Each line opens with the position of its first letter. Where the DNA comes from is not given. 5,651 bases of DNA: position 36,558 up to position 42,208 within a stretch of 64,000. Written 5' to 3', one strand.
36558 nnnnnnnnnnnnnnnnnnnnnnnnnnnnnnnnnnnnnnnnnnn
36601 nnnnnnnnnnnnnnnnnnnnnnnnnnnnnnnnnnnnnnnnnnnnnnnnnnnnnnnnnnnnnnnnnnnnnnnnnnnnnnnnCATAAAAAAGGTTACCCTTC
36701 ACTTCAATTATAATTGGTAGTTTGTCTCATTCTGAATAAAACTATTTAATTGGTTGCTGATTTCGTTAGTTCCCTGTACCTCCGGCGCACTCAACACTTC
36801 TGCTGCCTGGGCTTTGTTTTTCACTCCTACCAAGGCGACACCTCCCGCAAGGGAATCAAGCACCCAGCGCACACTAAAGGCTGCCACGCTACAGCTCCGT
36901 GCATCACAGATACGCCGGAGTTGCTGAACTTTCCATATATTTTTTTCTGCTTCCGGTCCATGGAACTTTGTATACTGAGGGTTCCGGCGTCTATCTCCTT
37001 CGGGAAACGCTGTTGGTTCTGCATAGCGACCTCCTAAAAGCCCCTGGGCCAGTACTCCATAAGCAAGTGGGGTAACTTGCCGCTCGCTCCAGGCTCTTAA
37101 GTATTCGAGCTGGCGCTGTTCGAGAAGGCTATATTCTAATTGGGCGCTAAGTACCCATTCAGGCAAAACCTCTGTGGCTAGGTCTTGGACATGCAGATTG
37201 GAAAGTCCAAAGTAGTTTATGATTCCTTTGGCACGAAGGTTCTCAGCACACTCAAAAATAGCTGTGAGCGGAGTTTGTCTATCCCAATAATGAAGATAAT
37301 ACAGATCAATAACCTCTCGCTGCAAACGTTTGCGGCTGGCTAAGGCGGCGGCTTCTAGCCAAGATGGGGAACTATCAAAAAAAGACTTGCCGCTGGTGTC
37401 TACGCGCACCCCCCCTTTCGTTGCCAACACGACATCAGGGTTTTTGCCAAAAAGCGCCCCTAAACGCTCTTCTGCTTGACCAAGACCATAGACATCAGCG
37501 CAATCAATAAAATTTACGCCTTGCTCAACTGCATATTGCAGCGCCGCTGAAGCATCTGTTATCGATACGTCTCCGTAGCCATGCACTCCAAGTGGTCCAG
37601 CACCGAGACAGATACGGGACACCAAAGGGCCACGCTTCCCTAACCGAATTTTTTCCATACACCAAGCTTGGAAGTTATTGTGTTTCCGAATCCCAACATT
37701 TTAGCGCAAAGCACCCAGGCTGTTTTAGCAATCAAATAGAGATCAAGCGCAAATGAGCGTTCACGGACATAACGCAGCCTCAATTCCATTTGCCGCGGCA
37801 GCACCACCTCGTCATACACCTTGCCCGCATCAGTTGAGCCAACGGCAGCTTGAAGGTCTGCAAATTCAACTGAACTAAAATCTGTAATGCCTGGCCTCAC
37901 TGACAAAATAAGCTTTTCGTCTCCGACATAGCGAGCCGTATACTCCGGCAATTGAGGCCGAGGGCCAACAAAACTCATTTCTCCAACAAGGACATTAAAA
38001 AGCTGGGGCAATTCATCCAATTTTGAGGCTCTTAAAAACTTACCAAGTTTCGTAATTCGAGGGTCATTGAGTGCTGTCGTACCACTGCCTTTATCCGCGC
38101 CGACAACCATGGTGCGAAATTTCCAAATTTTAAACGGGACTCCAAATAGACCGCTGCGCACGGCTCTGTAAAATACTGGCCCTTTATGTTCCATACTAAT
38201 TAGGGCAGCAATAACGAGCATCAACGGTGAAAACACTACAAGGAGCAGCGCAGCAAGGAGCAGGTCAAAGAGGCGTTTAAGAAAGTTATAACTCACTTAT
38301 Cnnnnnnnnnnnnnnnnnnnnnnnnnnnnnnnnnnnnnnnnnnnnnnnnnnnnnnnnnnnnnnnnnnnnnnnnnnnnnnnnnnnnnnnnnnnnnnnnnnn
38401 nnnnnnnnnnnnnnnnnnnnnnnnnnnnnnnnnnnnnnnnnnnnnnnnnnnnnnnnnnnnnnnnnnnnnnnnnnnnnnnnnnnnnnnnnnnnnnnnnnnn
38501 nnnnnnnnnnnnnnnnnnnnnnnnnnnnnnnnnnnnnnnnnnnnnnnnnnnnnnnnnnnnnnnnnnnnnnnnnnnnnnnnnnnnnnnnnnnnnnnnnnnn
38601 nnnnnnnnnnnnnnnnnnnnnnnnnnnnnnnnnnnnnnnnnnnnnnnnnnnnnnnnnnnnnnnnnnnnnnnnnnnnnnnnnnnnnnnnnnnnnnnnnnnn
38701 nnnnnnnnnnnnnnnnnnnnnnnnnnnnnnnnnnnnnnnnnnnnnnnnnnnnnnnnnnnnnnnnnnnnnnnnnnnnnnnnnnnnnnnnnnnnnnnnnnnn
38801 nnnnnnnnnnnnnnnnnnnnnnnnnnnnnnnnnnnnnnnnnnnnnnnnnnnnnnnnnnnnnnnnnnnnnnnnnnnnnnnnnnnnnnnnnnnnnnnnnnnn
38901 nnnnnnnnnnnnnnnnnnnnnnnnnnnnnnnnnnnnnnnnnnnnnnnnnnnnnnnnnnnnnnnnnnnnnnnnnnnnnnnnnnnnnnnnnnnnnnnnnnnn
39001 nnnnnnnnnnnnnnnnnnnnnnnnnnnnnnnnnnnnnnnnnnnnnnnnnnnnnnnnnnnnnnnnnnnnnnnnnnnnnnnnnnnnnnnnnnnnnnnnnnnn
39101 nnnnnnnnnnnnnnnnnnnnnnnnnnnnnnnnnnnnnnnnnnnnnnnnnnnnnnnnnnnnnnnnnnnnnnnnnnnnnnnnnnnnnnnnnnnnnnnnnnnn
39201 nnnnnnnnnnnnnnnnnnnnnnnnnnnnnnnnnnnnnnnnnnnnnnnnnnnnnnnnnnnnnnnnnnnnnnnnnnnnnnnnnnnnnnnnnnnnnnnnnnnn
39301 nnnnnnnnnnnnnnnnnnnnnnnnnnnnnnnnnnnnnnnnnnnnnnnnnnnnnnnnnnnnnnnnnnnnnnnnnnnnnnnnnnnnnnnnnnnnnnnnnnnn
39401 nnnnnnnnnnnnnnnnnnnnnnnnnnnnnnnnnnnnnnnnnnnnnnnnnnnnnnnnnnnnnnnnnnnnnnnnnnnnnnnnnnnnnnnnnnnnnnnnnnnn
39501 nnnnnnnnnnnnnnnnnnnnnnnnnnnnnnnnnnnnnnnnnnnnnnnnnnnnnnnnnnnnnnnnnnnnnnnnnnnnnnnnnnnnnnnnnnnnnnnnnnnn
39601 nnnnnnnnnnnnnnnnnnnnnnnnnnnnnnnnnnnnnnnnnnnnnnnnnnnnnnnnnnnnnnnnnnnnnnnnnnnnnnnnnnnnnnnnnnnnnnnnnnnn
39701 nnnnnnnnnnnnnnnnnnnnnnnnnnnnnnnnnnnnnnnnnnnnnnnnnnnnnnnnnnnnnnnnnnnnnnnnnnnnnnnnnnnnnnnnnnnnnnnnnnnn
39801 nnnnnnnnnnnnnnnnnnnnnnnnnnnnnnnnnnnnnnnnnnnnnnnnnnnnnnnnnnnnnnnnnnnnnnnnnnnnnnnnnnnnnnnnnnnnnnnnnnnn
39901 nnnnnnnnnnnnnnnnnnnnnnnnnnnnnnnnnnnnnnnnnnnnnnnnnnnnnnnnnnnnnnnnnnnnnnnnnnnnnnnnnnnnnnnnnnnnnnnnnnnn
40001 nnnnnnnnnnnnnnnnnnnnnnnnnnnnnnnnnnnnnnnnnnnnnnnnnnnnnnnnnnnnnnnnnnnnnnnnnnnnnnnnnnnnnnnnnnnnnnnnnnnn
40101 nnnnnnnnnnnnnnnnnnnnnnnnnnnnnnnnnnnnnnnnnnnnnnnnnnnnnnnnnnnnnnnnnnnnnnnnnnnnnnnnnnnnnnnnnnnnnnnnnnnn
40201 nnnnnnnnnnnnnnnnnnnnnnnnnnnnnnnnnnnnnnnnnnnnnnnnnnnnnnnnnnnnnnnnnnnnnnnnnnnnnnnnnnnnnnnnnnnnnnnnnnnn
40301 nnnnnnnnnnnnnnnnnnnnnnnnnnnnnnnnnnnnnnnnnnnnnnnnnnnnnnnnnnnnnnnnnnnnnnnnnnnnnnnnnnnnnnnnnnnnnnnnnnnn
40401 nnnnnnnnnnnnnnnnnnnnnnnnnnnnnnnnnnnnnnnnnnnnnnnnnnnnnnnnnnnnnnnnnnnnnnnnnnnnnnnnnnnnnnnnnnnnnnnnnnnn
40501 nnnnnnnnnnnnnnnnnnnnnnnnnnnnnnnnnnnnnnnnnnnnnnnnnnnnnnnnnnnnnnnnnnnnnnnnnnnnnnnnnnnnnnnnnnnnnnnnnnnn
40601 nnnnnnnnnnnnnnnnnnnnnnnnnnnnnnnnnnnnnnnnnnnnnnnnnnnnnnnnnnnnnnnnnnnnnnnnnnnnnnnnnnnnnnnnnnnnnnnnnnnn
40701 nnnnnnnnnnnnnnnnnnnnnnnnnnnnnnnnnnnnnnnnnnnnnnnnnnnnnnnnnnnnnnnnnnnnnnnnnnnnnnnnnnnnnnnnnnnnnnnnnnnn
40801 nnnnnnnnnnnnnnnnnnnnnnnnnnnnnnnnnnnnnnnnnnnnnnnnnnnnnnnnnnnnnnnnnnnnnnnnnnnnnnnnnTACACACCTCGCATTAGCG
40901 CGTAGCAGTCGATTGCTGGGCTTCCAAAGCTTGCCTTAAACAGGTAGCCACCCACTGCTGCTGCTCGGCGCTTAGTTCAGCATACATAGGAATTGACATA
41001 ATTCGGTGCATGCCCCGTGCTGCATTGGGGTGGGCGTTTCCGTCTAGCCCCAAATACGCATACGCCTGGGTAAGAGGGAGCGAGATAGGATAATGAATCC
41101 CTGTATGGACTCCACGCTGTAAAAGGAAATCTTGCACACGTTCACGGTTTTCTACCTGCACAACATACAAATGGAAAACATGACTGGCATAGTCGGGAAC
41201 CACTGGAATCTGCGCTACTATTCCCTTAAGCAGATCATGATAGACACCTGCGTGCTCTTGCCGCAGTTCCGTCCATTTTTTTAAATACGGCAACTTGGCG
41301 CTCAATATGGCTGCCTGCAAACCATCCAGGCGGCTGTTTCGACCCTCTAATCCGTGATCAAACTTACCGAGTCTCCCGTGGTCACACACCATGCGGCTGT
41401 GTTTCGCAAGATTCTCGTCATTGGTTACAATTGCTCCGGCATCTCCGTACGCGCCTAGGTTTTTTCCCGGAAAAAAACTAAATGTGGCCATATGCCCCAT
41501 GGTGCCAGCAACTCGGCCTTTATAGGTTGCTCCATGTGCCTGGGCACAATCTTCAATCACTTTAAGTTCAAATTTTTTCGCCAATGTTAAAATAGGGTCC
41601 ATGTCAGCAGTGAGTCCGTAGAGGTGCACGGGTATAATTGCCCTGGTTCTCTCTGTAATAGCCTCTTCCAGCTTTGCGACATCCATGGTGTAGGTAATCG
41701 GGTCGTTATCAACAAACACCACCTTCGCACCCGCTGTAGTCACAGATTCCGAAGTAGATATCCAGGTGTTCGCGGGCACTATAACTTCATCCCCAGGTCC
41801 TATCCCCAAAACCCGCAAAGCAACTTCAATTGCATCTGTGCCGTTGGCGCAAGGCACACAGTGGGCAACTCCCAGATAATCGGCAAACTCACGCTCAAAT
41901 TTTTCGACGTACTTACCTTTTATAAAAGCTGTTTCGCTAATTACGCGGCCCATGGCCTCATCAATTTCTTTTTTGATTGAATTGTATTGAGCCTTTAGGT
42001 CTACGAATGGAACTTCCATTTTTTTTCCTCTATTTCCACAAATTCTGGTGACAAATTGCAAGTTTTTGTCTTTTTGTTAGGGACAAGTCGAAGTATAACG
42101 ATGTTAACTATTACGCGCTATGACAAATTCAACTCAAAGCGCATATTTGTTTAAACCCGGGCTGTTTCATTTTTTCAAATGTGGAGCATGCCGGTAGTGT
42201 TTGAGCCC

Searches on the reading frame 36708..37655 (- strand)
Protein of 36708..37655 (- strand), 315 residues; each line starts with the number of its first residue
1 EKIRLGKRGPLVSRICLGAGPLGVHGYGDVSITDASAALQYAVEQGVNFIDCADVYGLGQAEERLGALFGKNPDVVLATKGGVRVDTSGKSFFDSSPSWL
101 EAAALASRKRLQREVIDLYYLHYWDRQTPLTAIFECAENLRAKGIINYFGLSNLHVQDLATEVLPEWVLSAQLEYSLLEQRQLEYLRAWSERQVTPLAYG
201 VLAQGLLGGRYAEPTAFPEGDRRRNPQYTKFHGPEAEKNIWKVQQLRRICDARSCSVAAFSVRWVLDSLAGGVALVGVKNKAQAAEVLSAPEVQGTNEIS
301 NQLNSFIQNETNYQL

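Call 30: search_protein_families(library=pfam, proteins=[window:36708-37655:-], max_evalue=0.001)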
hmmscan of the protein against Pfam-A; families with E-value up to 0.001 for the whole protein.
window:36708-37655:- (315 aa): 1 family
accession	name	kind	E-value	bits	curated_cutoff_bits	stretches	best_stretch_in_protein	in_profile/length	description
PF00248.27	Aldo_ket_red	-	2.8e-49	168.2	24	1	14-304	1-287/291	Aldo/keto reductase family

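Call 31: search_protein_families(library=ncbifam, proteins=[window:36708-37655:-], max_evalue=0.00001)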
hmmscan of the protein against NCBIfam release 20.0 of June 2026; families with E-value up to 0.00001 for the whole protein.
window:36708-37655:- (315 aa): 6 families
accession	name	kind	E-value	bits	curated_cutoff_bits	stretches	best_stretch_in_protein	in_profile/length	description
NF049922.1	MethglyxlRedYdjG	equivalog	6.5e-22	78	550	1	2-298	3-312/326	NADH-dependent methylglyoxal reductase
TIGR01293.1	Kv_beta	subfamily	1.1e-15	57.5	365.4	1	5-296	6-306/319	voltage-dependent potassium channel subunit beta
NF007388.0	PRK09912.1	subfamily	5.4e-14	51.8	448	1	21-290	29-314/346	L-glyceraldehyde 3-phosphate reductase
NF007912.0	PRK10625.1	equivalog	1.4e-11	44.4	415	1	22-129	18-139/346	NADP(H)-dependent aldo-keto reductase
NF007695.0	PRK10376.1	subfamily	6.4e-11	41.9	280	1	14-182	19-195/290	oxidoreductase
NF008598.0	PRK11565.1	equivalog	7.1e-07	28.6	425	1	28-205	23-192/275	2,5-didehydrogluconate reductase DkgA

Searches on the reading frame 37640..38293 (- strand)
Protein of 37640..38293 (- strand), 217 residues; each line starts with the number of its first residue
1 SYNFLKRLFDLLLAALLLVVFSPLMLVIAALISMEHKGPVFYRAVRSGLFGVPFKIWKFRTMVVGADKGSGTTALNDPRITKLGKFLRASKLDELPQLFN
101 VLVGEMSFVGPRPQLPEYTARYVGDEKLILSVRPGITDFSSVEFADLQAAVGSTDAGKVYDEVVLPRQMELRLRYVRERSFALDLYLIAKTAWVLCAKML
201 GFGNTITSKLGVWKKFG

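Call 30: search_protein_families(library=pfam, proteins=[window:37640-38293:-], max_evalue=0.001)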
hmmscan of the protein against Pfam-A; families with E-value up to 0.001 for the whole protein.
window:37640-38293:- (217 aa): 1 family
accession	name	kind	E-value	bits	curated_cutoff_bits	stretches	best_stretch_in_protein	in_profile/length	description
PF02397.22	Bac_transf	-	1.1e-56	191.6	27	1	6-195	1-177/179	Bacterial sugar transferase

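Call 31: search_protein_families(library=ncbifam, proteins=[window:37640-38293:-], max_evalue=0.00001)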
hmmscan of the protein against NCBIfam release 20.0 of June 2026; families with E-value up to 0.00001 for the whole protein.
window:37640-38293:- (217 aa): 10 families
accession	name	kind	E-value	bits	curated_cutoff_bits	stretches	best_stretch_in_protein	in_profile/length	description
TIGR03025.1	EPS_sugtrans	subfamily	2.9e-63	214.6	295.55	1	3-196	255-439/445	exopolysaccharide biosynthesis polyprenyl glycosylphosphotransferase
TIGR03023.1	WcaJ_sugtrans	equivalog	7.7e-55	187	410.75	1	3-196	260-447/453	undecaprenyl-phosphate glucose phosphotransferase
TIGR03022.1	WbaP_sugtrans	subfamily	4.7e-46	158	403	2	76-138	345-407/456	undecaprenyl-phosphate galactose phosphotransferase WbaP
TIGR03013.1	EpsB_2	subfamily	1.3e-42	146.5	393.35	1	3-195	252-436/443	TIGR03013 family XrtA/PEP-CTERM system glycosyltransferase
NF052601.1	undeca_RfbP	equivalog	1.9e-42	145.2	330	2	76-196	131-236/244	undecaprenyl-phosphate galactose phosphotransferase family protein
NF007518.0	PRK10124.1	equivalog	6.7e-39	133.9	684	1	4-191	272-453/464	undecaprenyl-phosphate glucose phosphotransferase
NF041877.1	EPS_EpsZ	equivalog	7.5e-38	130.3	800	1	5-142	265-414/459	exopolysaccharide biosynthesis polyisoprenyl-phosphate hexose-1-phosphate transferase EpsZ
NF050817.1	PolSacchBiosHfsE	equivalog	3.8e-37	128.1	750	1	4-194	270-458/467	polysaccharide biosynthesis protein HfsE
NF011751.0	PRK15204.1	equivalog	1.3e-26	93.3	907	2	76-142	365-431/476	undecaprenyl-phosphate galactose phosphotransferase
NF045514.1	glycotran_HepC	equivalog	4e-25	88.4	140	1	3-113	114-211/220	heterocyst development glycosyltransferase HepC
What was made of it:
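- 37640..38296 (-): Small polyprenyl-phosphate phosphoglycosyl transferase (Bac_transf), the initiating enzyme. calls 30, 31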

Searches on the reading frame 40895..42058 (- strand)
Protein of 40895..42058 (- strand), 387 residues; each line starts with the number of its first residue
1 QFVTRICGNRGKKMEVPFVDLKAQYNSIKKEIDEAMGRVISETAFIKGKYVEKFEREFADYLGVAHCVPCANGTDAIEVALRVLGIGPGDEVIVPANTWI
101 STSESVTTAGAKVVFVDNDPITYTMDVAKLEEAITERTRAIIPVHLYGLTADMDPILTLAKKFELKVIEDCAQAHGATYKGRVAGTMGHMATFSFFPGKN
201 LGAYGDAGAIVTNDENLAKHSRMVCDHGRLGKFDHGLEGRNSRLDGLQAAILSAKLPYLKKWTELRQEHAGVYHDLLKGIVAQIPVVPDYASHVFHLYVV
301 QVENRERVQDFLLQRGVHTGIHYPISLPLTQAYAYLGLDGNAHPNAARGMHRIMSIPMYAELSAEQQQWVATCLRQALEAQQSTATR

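Call 30: search_protein_families(library=pfam, proteins=[window:40895-42058:-], max_evalue=0.001)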
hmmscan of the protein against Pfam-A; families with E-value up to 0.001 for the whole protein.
window:40895-42058:- (387 aa): 3 families
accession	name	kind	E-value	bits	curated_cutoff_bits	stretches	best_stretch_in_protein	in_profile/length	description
PF01041.23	DegT_DnrJ_EryC1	-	6.9e-113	377.9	19.8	1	27-374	2-359/360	DegT/DnrJ/EryC1/StrS aminotransferase family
PF00155.27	Aminotran_1_2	-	1.6e-12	47.7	19.7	1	43-318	36-329/361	Aminotransferase class I and II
PF01212.27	Beta_elim_lyase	-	1.8e-07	31.2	27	1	49-139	32-123/288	Beta-eliminating lyase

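Call 31: search_protein_families(library=ncbifam, proteins=[window:40895-42058:-], max_evalue=0.00001)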
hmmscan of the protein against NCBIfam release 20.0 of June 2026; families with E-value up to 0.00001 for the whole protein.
window:40895-42058:- (387 aa): 18 families
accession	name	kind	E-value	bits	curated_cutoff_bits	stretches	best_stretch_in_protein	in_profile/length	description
NF008687.0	PRK11706.1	equivalog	1.9e-66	224.3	375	1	38-376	20-372/375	dTDP-4-amino-4,6-dideoxygalactose transaminase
TIGR03588.1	PseC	equivalog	6.4e-65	219.5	423.5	1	28-377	9-379/380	UDP-4-amino-4,6-dideoxy-N-acetyl-beta-L-altrosamine transaminase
TIGR04181.1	NHT_00031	hypoth_equivalog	3.6e-59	200.4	420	1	47-357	28-357/359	LegC family aminotransferase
NF008658.2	PRK11658.1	equivalog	6.2e-58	196.3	631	1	31-379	15-378/379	UDP-4-amino-4-deoxy-L-arabinose aminotransferase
TIGR02379.1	ECA_wecE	subfamily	1.2e-56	192.2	434.85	1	46-378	28-375/376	dTDP-4-amino-4,6-dideoxy-D-glucose transaminase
TIGR04427.1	PLP_DesI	equivalog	1.3e-41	143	650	1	47-379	50-384/390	dTDP-4-dehydro-6-deoxyglucose aminotransferase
NF011936.0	PRK15407.1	equivalog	5.8e-40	137.3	423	1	43-229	59-252/440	lipopolysaccharide biosynthesis protein RfbH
NF004770.0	PRK06108.1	subfamily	2e-11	43.4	422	1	54-148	86-184/396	pyridoxal phosphate-dependent aminotransferase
NF005817.0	PRK07683.1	equivalog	1.2e-08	34.1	575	1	71-142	96-166/387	aminotransferase A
NF006569.0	PRK09082.1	subfamily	3e-08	33.2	420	1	71-142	98-168/386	methionine aminotransferase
NF005816.0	PRK07682.1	equivalog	3.8e-08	32.4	620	1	71-170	97-202/390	aminotransferase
NF041364.1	GntC_guanitoxin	equivalog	8.8e-08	31.4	415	1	75-170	71-173/356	guanitoxin biosynthesis PLP-dependent (S)-gamma-hydroxy-L-arginine cyclodehydratase GntC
NF005305.0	PRK06836.1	equivalog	1.6e-07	31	376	1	52-142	86-175/396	pyridoxal phosphate-dependent aminotransferase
NF006488.0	PRK08912.1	equivalog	3.9e-07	29.3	498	1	72-177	95-193/387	aminotransferase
NF005855.0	PRK07777.1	equivalog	2.4e-06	27.1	553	1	72-142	97-168/391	pyridoxal phosphate-dependent aminotransferase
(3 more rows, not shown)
